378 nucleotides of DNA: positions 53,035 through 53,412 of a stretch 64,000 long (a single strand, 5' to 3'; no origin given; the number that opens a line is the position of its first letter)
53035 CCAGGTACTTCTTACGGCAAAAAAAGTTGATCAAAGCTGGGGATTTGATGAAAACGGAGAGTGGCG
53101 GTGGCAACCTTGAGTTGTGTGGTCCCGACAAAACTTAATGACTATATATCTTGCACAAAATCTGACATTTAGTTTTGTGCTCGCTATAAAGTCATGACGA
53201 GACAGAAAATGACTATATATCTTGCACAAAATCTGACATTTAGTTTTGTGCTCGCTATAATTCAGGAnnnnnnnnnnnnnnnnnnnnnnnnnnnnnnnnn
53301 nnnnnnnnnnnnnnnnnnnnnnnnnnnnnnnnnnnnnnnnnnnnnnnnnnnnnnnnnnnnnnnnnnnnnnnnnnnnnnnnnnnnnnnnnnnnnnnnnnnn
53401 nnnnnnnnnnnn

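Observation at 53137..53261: Perfect 53-bp tandem duplication of a promoter/operator module in front of the FemAB pair, with a third diverged copy in front of the YYY GT-C gene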

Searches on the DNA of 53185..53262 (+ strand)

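Call 90: search_dna_similar(query=window:53185-53262:+, collection=plasmids, mode=distant, max_evalue=0.01, max_rows=10)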
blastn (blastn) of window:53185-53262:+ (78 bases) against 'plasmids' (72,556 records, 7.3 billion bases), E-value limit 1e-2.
No match.

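Call 91: search_dna_similar(query=window:53185-53262:+, collection=phages, mode=distant, max_evalue=0.01, max_rows=10)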
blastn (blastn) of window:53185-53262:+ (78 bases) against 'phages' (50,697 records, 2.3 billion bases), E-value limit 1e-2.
No match.
